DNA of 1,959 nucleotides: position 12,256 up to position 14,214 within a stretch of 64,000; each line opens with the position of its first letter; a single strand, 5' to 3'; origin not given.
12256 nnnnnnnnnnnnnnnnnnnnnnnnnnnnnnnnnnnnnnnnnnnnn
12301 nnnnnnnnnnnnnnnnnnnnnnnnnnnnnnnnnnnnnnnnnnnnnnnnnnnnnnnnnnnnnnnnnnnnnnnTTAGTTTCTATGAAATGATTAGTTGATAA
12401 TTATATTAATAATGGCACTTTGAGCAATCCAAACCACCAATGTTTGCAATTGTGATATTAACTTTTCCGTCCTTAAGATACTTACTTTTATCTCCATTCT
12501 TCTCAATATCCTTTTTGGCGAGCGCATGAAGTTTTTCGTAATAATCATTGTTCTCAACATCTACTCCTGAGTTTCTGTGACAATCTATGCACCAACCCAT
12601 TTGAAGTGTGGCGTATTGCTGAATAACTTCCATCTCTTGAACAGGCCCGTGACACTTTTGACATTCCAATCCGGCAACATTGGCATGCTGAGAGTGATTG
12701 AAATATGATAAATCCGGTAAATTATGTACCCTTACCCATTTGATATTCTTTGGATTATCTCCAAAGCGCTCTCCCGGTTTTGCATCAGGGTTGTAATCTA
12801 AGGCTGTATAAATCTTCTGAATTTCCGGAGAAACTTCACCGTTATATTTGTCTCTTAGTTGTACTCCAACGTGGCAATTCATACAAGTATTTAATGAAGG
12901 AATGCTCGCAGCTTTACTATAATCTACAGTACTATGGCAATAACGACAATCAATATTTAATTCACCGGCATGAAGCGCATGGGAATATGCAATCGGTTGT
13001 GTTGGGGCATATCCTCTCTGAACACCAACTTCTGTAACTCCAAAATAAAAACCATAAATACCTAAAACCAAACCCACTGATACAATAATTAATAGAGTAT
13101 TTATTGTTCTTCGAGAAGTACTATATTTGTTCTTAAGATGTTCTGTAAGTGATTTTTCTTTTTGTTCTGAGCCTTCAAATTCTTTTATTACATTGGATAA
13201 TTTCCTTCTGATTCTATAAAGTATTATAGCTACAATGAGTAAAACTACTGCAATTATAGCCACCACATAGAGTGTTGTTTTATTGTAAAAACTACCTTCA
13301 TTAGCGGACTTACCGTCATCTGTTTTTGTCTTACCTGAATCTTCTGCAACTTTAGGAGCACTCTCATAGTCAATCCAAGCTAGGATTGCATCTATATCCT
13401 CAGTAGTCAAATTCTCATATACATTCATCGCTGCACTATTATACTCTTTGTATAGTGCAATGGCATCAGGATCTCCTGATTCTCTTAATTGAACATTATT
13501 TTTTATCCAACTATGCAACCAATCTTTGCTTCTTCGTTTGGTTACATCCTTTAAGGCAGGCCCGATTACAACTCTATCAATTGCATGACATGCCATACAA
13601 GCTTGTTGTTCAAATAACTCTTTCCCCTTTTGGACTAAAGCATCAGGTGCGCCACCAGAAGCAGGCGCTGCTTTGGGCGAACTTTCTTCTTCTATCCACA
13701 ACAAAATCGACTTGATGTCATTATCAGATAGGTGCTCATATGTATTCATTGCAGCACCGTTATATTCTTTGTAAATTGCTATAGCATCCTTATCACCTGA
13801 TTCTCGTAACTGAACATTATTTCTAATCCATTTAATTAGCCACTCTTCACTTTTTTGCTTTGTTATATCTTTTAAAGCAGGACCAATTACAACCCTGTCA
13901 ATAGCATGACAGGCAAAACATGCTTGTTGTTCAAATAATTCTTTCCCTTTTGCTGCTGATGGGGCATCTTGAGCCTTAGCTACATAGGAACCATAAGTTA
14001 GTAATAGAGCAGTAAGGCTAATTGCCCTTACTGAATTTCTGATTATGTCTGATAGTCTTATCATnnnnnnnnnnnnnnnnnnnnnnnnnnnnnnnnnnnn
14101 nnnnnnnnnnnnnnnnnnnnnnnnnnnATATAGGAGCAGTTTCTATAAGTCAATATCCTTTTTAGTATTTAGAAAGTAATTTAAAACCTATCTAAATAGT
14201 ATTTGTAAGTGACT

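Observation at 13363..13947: ActA carries a tandem-duplicated pair of mono-haem cytochrome c domains in front of the pentahaem module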

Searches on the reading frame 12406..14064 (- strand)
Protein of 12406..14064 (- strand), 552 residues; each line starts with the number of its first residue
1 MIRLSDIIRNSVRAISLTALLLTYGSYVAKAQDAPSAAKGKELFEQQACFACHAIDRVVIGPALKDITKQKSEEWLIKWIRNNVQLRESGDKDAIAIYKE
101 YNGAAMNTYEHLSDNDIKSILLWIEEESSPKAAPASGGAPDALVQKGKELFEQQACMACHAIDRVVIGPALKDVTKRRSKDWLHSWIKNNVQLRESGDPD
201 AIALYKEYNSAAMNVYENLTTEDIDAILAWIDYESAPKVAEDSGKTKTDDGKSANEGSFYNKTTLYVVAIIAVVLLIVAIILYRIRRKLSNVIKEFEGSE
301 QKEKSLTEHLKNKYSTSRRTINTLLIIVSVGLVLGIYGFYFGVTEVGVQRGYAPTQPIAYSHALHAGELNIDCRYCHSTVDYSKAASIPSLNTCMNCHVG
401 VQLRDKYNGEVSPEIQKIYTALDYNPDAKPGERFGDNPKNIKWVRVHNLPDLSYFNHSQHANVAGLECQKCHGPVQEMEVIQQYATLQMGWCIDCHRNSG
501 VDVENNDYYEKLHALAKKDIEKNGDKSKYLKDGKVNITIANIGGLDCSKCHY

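Call 6: search_protein_families(library=pfam, proteins=[window:12406-14064:-])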
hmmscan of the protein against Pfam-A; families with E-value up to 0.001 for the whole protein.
window:12406-14064:- (552 aa): 7 families
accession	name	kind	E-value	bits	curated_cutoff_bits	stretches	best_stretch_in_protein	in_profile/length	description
PF00034.26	Cytochrom_C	-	8.7e-19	69.1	21.3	2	144-232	1-87/90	Cytochrome c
PF14522.11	Cytochrome_C7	-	3.2e-12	46.5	24.8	1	454-551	2-66/67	Cytochrome c7 and related cytochrome c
PF22113.1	Mtrc-MtrF_II-IV_dom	-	8.9e-12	45.3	30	1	463-551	4-88/176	Outer membrane cytochrome MtrC/MtrF-like, domains II/IV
PF13442.11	Cytochrome_CBB3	-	1.2e-10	42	27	2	36-124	2-68/68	Cytochrome C oxidase, cbb3-type, subunit III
PF02085.21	Cytochrom_CIII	-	2.4e-10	41.1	22.9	1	454-517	22-74/101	Class III cytochrome C family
PF14537.11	Cytochrom_c3_2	-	4.5e-08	33.9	25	0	464-551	5-64/79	Cytochrome c3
PF13435.11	Cytochrome_C554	-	0.00053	21.3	20.8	0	491-552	1-56/84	Cytochrome c554 and c-prime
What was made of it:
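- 13681..13950 (-): Cytochrome c domain 1 (aa 39-128): CFACH at aa 49-53, distal Met106. Pfam PF13442 and PF00034 (call 6).
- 13360..13629 (-): Cytochrome c domain 2 (aa 146-235): CMACH at aa 156-160, distal Met213. This is the counterpart of the single mobile domain of F. johnsoniae ActA. Pfam PF00034 at aa 144-232 (call 6).
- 12409..13032 (-): Pentahaem ActA module (aa 345-552; CXXCH at aa 373, 394, 468, 492 and 547). Pfam Cytochrome_C7 and CIII (call 6).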

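Call 7: search_protein_families(library=ncbifam, proteins=[window:12406-14064:-])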
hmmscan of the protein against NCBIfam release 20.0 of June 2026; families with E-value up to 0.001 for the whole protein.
window:12406-14064:- (552 aa): 10 families
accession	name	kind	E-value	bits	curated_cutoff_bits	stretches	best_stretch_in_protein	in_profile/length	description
NF041781.1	mnquin_red_QrcA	equivalog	1.8e-16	60.2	180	1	355-500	28-162/174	menaquinone reductase multiheme cytochrome c subunit QrcA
TIGR04485.1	thiosulf_SoxX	equivalog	3.4e-14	53.3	61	0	155-230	4-74/78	sulfur oxidation c-type cytochrome SoxX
TIGR02603.1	CxxCH_TIGR02603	domain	1.2e-10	41.5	68.15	2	37-80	3-47/134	putative heme-binding domain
NF045774.1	cytochro_C551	exception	4.6e-08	33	118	0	140-189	35-84/110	cytochrome c551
NF045773.1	cytochro_C550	exception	1.7e-07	31.2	125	0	145-189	49-94/118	cytochrome c550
NF043008.1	Cyt550_Brdyrhiz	equivalog_domain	4.4e-06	26.9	240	0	17-72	6-63/131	cytochrome c-550 CycA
NF045722.1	c3_cytochr_TmcA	equivalog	7.3e-06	25.9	114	0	453-502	44-93/125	acidic tetraheme cytochrome c3 TmcA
TIGR03508.1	decahem_SO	subfamily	0.0001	21.9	192.2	0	440-520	70-144/258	DmsE family decaheme c-type cytochrome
TIGR03507.1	decahem_SO1788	subfamily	0.00016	20.2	209.3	0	372-398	491-517/672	OmcA/MtrC family decaheme c-type cytochrome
NF050122.1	bc1_QcrC_actin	exception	0.00022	20.7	200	0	133-164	30-60/253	cytochrome bc1 complex diheme cytochrome c subunit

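Call 9: find_homologous_proteins(query=window:12406-14064:-, max_evalue=1e-10)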
Query window:12406-14064:- (552 aa): 6720 proteins with E <= 1e-10 among 8000 candidates; the best 120 are listed.
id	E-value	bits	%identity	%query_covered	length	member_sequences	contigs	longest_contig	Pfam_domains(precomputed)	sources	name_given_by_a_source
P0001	0.0e+0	1269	100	100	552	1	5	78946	PF14537.12,PF02085.22,PF13442.12,PF00034.27,PF14522.12,PF22113.2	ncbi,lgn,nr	ncbi:MAG: c-type cytochrome [Bacteroidetes bacterium]|nr:c-type cytochrome [Bacteroidota bacterium]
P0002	0.0e+0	1133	88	100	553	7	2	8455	PF14537.12,PF02085.22,PF13442.12,PF00034.27,PF14522.12,PF22113.2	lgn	-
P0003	0.0e+0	1122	87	100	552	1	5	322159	PF14537.12,PF02085.22,PF13442.12,PF00034.27,PF14522.12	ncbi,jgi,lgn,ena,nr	ncbi:MAG: c-type cytochrome [Bacteroidia bacterium]|nr:c-type cytochrome [Bacteroidia bacterium]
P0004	8.8e-223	759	66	75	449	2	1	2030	PF14537.12,PF02085.22,PF00034.27,PF14522.12,PF22113.2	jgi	jgi:mono/diheme cytochrome c family protein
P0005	7.3e-208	710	70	75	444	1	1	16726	PF14537.12,PF02085.22,PF00034.27,PF14522.12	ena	-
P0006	1.4e-203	696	62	75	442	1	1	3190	PF14537.12,PF02085.22,PF13442.12,PF00034.27,PF14522.12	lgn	-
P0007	5.6e-203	694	70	75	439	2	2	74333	PF14537.12,PF02085.22,PF00034.27,PF14522.12,PF22113.2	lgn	-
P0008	2.7e-202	691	71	76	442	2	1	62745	PF14537.12,PF02085.22,PF00034.27,PF14522.12,PF22113.2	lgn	-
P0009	6.8e-202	690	71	76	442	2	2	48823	PF14537.12,PF02085.22,PF00034.27,PF14522.12,PF22113.2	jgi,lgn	jgi:cytochrome c551/c552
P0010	2.0e-201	689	71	76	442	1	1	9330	PF14537.12,PF02085.22,PF00034.27,PF14522.12,PF22113.2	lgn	-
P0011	1.2e-200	686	72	74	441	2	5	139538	PF14537.12,PF02085.22,PF00034.27,PF14522.12,PF22113.2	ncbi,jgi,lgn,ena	jgi:cytochrome c551/c552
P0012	1.3e-200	686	68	76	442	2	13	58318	PF14537.12,PF02085.22,PF00034.27,PF14522.12,PF22113.2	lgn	-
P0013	4.3e-193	661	65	75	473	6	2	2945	PF14537.12,PF02085.22,PF00034.27,PF14522.12,PF22113.2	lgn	-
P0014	4.7e-192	658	67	75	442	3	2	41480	PF14537.12,PF02085.22,PF00034.27,PF14522.12,PF22113.2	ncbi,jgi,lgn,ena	-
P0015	2.3e-168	579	54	74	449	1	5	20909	PF14537.12,PF02085.22,PF13442.12,PF00034.27,PF14522.12,PF22113.2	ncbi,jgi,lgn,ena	-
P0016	9.4e-166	571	50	79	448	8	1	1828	PF14537.12,PF02085.22,PF13442.12,PF00034.27,PF14522.12,PF22113.2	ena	-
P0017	7.2e-164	565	53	74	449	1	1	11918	PF14537.12,PF02085.22,PF13442.12,PF00034.27,PF14522.12,PF22113.2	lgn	-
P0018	1.5e-161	557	50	74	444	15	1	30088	PF14537.12,PF02085.22,PF13442.12,PF00034.27,PF14522.12,PF22113.2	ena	-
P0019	8.3e-160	551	57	73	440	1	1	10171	PF14537.12,PF02085.22,PF13442.12,PF00034.27,PF14522.12,PF22113.2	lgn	-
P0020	1.1e-158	547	52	74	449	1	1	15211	PF14537.12,PF02085.22,PF13442.12,PF00034.27,PF14522.12,PF22113.2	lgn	-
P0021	2.1e-153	530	56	76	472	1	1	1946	PF14537.12,PF02085.22,PF13442.12,PF00034.27,PF14522.12,PF22113.2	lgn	-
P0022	1.6e-152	527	55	73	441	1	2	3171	PF14537.12,PF02085.22,PF13442.12,PF00034.27,PF14522.12,PF22113.2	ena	-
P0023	2.6e-152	526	54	75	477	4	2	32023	PF14537.12,PF02085.22,PF13442.12,PF00034.27,PF14522.12,PF22113.2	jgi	-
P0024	5.4e-150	519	54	76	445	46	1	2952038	PF14537.12,PF02085.22,PF13442.12,PF00034.27,PF14522.12,PF22113.2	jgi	jgi:mono/diheme cytochrome c family protein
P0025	2.4e-149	517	53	80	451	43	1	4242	PF14537.12,PF02085.22,PF00034.27,PF14522.12,PF22113.2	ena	-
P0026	1.1e-148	514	52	75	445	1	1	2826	PF14537.12,PF02085.22,PF13442.12,PF00034.27,PF14522.12,PF22113.2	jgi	jgi:mono/diheme cytochrome c family protein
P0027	2.7e-148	513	53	75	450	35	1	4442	PF14537.12,PF02085.22,PF13442.12,PF00034.27,PF14522.12,PF22113.2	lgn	-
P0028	1.1e-147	511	53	75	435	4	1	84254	PF14537.12,PF02085.22,PF13442.12,PF00034.27,PF14522.12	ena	-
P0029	3.6e-147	509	53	76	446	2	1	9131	PF14537.12,PF02085.22,PF13442.12,PF00034.27,PF14522.12,PF22113.2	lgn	-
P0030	3.6e-146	506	53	74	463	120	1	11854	PF14537.12,PF02085.22,PF13442.12,PF00034.27,PF14522.12,PF22113.2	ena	-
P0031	4.9e-146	506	53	74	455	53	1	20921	PF14537.12,PF02085.22,PF13442.12,PF00034.27,PF14522.12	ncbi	-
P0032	2.8e-145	503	51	80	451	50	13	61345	PF14537.12,PF02085.22,PF13442.12,PF00034.27,PF14522.12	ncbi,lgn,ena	-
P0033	3.7e-145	503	52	79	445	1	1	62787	PF14537.12,PF02085.22,PF13442.12,PF00034.27,PF14522.12,PF22113.2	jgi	jgi:mono/diheme cytochrome c family protein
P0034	7.0e-145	502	53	75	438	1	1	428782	PF14537.12,PF02085.22,PF13442.12,PF00034.27,PF14522.12,PF22113.2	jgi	jgi:mono/diheme cytochrome c family protein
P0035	1.3e-144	501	52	79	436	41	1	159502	PF14537.12,PF02085.22,PF13442.12,PF00034.27,PF14522.12,PF22113.2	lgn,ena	-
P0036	1.3e-144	501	54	75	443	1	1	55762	PF14537.12,PF02085.22,PF13442.12,PF00034.27,PF14522.12,PF22113.2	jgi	jgi:mono/diheme cytochrome c family protein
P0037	1.3e-144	501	53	74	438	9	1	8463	PF14537.12,PF02085.22,PF13442.12,PF00034.27,PF14522.12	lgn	-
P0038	1.4e-144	501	52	75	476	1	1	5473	PF14537.12,PF02085.22,PF13442.12,PF00034.27,PF14522.12,PF22113.2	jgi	jgi:mono/diheme cytochrome c family protein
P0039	1.6e-144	501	50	80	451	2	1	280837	PF14537.12,PF02085.22,PF13442.12,PF00034.27,PF14522.12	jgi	jgi:mono/diheme cytochrome c family protein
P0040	1.7e-144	501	51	75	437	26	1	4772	PF14537.12,PF02085.22,PF13442.12,PF00034.27,PF14522.12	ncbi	-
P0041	2.1e-144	500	54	74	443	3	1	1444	PF14537.12,PF02085.22,PF13442.12,PF00034.27,PF14522.12,PF22113.2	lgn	-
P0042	2.7e-144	500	54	74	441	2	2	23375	PF14537.12,PF02085.22,PF13442.12,PF00034.27,PF14522.12,PF22113.2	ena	-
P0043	5.3e-144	499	53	76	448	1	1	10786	PF14537.12,PF02085.22,PF13442.12,PF00034.27,PF14522.12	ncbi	-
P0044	1.5e-143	497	54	74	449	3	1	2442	PF14537.12,PF02085.22,PF13442.12,PF00034.27,PF14522.12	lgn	-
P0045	1.6e-143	497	50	79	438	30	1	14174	PF14537.12,PF02085.22,PF13442.12,PF00034.27,PF14522.12,PF22113.2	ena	-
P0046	1.7e-143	497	52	74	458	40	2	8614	PF14537.12,PF02085.22,PF13442.12,PF00034.27,PF14522.12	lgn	-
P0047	2.9e-143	497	51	77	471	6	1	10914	PF14537.12,PF02085.22,PF13442.12,PF00034.27,PF14522.12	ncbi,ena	-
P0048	3.4e-143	496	51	76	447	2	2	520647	PF14537.12,PF02085.22,PF13442.12,PF00034.27,PF14522.12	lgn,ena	-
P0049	4.7e-143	496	54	76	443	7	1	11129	PF14537.12,PF02085.22,PF13442.12,PF00034.27,PF14522.12,PF22113.2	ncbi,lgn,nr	ncbi:MAG: c-type cytochrome [Bacteroidetes bacterium]|nr:c-type cytochrome [Bacteroidota bacterium]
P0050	2.0e-142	494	52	74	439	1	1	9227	PF14537.12,PF02085.22,PF13442.12,PF00034.27,PF14522.12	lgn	-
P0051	2.3e-142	494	52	74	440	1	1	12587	PF14537.12,PF02085.22,PF13442.12,PF00034.27,PF14522.12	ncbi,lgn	ncbi:MAG TPA: c-type cytochrome [Bacteroidia bacterium]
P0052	5.3e-142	492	54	74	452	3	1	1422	PF14537.12,PF02085.22,PF13442.12,PF00034.27,PF14522.12,PF22113.2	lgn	-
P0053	8.8e-142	492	51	75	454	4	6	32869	PF14537.12,PF02085.22,PF00034.27,PF14522.12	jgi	-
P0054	1.0e-141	491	52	75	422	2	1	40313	PF14537.12,PF02085.22,PF13442.12,PF00034.27,PF14522.12,PF22113.2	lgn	-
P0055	2.1e-141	490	52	76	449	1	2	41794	PF14537.12,PF02085.22,PF13442.12,PF00034.27,PF14522.12,PF22113.2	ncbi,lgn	-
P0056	3.1e-141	490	52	76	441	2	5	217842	PF14537.12,PF02085.22,PF13442.12,PF00034.27,PF14522.12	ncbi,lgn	-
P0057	3.3e-141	490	52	74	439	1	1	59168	PF14537.12,PF02085.22,PF13442.12,PF00034.27,PF14522.12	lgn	-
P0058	3.8e-141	490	52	74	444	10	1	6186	PF14537.12,PF02085.22,PF13442.12,PF00034.27,PF14522.12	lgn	-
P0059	4.4e-141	489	52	76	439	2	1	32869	PF14537.12,PF02085.22,PF13442.12,PF00034.27,PF14522.12,PF22113.2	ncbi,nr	ncbi:MAG: cytochrome c3 family protein [bacterium]|nr:cytochrome c3 family protein [bacterium]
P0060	4.8e-141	489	50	74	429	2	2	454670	PF14537.12,PF02085.22,PF13442.12,PF00034.27,PF14522.12,PF22113.2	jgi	-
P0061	6.2e-141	489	51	76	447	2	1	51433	PF14537.12,PF02085.22,PF13442.12,PF00034.27,PF14522.12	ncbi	ncbi:MAG: c-type cytochrome [Bacteroidia bacterium]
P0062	6.8e-141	489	53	76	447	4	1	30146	PF14537.12,PF02085.22,PF13442.12,PF00034.27,PF14522.12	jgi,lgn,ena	-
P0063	8.9e-141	488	51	74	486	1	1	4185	PF14537.12,PF02085.22,PF13442.12,PF00034.27,PF14522.12,PF22113.2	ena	-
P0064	1.2e-140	488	51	80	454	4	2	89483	PF14537.12,PF02085.22,PF13442.12,PF00034.27,PF14522.12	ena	-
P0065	1.4e-140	488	52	76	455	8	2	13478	PF14537.12,PF02085.22,PF13442.12,PF00034.27,PF14522.12,PF22113.2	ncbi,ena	-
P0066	1.5e-140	488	49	83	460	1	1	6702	PF14537.12,PF02085.22,PF13442.12,PF00034.27,PF14522.12,PF22113.2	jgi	jgi:mono/diheme cytochrome c family protein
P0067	2.8e-140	487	52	76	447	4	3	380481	PF14537.12,PF02085.22,PF13442.12,PF00034.27,PF14522.12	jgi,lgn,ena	-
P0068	2.9e-140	487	51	80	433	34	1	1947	PF14537.12,PF02085.22,PF13442.12,PF00034.27,PF14522.12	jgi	jgi:mono/diheme cytochrome c family protein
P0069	3.0e-140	487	51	74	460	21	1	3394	PF14537.12,PF02085.22,PF00034.27,PF14522.12,PF22113.2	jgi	-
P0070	4.3e-140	486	52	76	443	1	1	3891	PF14537.12,PF02085.22,PF13442.12,PF00034.27,PF14522.12,PF22113.2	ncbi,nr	ncbi:MAG: c-type cytochrome [Bacteroidia bacterium]|nr:c-type cytochrome [Bacteroidia bacterium]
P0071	6.6e-140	485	51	75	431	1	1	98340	PF14537.12,PF02085.22,PF13442.12,PF00034.27,PF14522.12,PF22113.2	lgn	-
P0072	1.0e-139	485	51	76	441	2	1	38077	PF14537.12,PF02085.22,PF13442.12,PF00034.27,PF14522.12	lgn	-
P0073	2.4e-139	484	50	79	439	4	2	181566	PF14537.12,PF02085.22,PF13442.12,PF00034.27,PF14522.12,PF22113.2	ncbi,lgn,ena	-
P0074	2.6e-139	483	51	74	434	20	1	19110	PF14537.12,PF02085.22,PF13442.12,PF00034.27,PF14522.12,PF22113.2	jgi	jgi:mono/diheme cytochrome c family protein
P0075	3.0e-139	483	53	75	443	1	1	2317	PF14537.12,PF02085.22,PF13442.12,PF00034.27,PF14522.12,PF22113.2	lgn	-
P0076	3.9e-139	483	51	75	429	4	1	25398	PF14537.12,PF02085.22,PF13442.12,PF00034.27,PF14522.12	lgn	-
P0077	4.6e-139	483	51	74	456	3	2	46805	PF14537.12,PF02085.22,PF13442.12,PF00034.27,PF14522.12,PF22113.2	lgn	-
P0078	6.0e-139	482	50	79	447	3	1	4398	PF14537.12,PF02085.22,PF13442.12,PF00034.27,PF14522.12,PF22113.2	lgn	-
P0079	9.4e-139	482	50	78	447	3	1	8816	PF14537.12,PF02085.22,PF13442.12,PF00034.27,PF14522.12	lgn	-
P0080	1.2e-138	481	51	75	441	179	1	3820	PF14537.12,PF02085.22,PF13442.12,PF00034.27,PF14522.12,PF22113.2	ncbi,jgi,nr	ncbi:MAG: c-type cytochrome [Sphingomonadales bacterium]|nr:c-type cytochrome [Sphingomonadales bact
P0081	2.4e-138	480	50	76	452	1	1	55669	PF14537.12,PF02085.22,PF13442.12,PF00034.27,PF14522.12,PF22113.2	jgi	jgi:mono/diheme cytochrome c family protein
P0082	3.8e-138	480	49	76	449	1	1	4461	PF14537.12,PF02085.22,PF13442.12,PF00034.27,PF14522.12,PF22113.2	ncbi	-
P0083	4.2e-138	480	51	74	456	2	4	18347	PF14537.12,PF02085.22,PF13442.12,PF00034.27,PF14522.12,PF22113.2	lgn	-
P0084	4.4e-138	479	52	74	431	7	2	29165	PF14537.12,PF02085.22,PF13442.12,PF00034.27,PF14522.12,PF22113.2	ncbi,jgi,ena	ncbi:MAG: c-type cytochrome [Sphingomonadales bacterium]|jgi:mono/diheme cytochrome c family protein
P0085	5.2e-138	479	50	74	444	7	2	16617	PF14537.12,PF02085.22,PF13442.12,PF00034.27,PF14522.12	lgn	-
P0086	6.4e-138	479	51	76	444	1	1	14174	PF14537.12,PF02085.22,PF13442.12,PF00034.27,PF14522.12,PF22113.2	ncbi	-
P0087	1.0e-137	478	52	74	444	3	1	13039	PF14537.12,PF02085.22,PF13442.12,PF00034.27,PF14522.12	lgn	-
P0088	1.2e-137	478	52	74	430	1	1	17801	PF14537.12,PF02085.22,PF13442.12,PF00034.27,PF14522.12,PF22113.2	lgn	-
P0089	1.4e-137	478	50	75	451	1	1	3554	PF14537.12,PF02085.22,PF00034.27,PF14522.12,PF22113.2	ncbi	-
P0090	2.7e-137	477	51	74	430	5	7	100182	PF14537.12,PF02085.22,PF13442.12,PF00034.27,PF14522.12,PF22113.2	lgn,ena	-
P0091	3.2e-137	477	53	74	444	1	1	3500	PF14537.12,PF02085.22,PF13442.12,PF00034.27,PF14522.12,PF22113.2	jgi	jgi:mono/diheme cytochrome c family protein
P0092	3.2e-137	477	51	76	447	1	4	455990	PF14537.12,PF02085.22,PF13442.12,PF00034.27,PF14522.12,PF22113.2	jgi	jgi:mono/diheme cytochrome c family protein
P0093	3.7e-137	476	52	74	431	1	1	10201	PF14537.12,PF02085.22,PF13442.12,PF00034.27,PF14522.12,PF22113.2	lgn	-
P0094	3.8e-137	476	51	76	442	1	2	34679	PF14537.12,PF02085.22,PF13442.12,PF00034.27,PF14522.12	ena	-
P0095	4.2e-137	476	50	76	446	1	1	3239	PF14537.12,PF02085.22,PF13442.12,PF00034.27,PF14522.12,PF22113.2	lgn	-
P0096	4.8e-137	476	52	74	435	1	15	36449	PF14537.12,PF02085.22,PF13442.12,PF00034.27,PF14522.12,PF22113.2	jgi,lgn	-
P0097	5.6e-137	476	50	74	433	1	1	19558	PF14537.12,PF02085.22,PF13442.12,PF00034.27,PF14522.12,PF22113.2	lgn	-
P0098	6.2e-137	476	51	74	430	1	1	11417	PF14537.12,PF02085.22,PF13442.12,PF00034.27,PF14522.12,PF22113.2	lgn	-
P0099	6.5e-137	476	52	74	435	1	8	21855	PF14537.12,PF02085.22,PF13442.12,PF00034.27,PF14522.12,PF22113.2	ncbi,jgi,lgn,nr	ncbi:MAG: c-type cytochrome [Bacteroidetes bacterium]|nr:c-type cytochrome [Bacteroidota bacterium]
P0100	6.7e-137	476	52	74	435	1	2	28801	PF14537.12,PF02085.22,PF13442.12,PF00034.27,PF14522.12,PF22113.2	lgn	-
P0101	1.4e-136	475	51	74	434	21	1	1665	PF14537.12,PF02085.22,PF13442.12,PF00034.27,PF14522.12,PF22113.2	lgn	-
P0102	1.4e-136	475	51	74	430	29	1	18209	PF14537.12,PF02085.22,PF13442.12,PF00034.27,PF14522.12,PF22113.2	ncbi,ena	-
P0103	1.4e-136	475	52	76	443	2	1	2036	PF14537.12,PF02085.22,PF13442.12,PF00034.27,PF14522.12,PF22113.2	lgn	-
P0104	1.4e-136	474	52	74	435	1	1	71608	PF14537.12,PF02085.22,PF13442.12,PF00034.27,PF14522.12,PF22113.2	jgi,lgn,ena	-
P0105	1.6e-136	474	50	77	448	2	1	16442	PF14537.12,PF02085.22,PF13442.12,PF00034.27,PF14522.12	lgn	-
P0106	2.0e-136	474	52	74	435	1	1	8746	PF14537.12,PF02085.22,PF13442.12,PF00034.27,PF14522.12,PF22113.2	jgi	-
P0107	3.2e-136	473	52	76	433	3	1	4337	PF14537.12,PF02085.22,PF13442.12,PF00034.27,PF14522.12,PF22113.2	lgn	-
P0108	4.3e-136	473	51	74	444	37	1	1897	PF14537.12,PF02085.22,PF13442.12,PF00034.27,PF14522.12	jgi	jgi:cytochrome c553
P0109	6.9e-136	472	51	74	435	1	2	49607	PF14537.12,PF02085.22,PF13442.12,PF00034.27,PF14522.12,PF22113.2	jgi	jgi:mono/diheme cytochrome c family protein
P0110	8.2e-136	472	52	74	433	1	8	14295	PF14537.12,PF02085.22,PF13442.12,PF00034.27,PF14522.12,PF22113.2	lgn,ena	-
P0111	8.2e-136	472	51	74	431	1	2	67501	PF14537.12,PF02085.22,PF13442.12,PF00034.27,PF14522.12,PF22113.2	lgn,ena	-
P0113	1.3e-135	471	50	74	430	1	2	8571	PF14537.12,PF02085.22,PF13442.12,PF00034.27,PF14522.12,PF22113.2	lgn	-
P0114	1.5e-135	471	51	74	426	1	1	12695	PF14537.12,PF02085.22,PF13442.12,PF00034.27,PF14522.12,PF22113.2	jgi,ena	jgi:mono/diheme cytochrome c family protein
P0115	1.6e-135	471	50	74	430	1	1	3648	PF14537.12,PF02085.22,PF13442.12,PF00034.27,PF14522.12,PF22113.2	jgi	-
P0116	1.7e-135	471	50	74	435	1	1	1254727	PF14537.12,PF02085.22,PF13442.12,PF00034.27,PF14522.12,PF22113.2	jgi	jgi:mono/diheme cytochrome c family protein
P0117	2.4e-135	470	50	74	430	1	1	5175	PF14537.12,PF02085.22,PF13442.12,PF00034.27,PF14522.12,PF22113.2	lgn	-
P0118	2.5e-135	470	50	74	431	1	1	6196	PF14537.12,PF02085.22,PF13442.12,PF00034.27,PF14522.12,PF22113.2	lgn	-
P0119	3.0e-135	470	50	74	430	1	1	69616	PF14537.12,PF02085.22,PF13442.12,PF00034.27,PF14522.12,PF22113.2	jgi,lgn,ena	-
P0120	5.3e-135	469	50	74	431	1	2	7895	PF14537.12,PF02085.22,PF13442.12,PF00034.27,PF14522.12,PF22113.2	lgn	-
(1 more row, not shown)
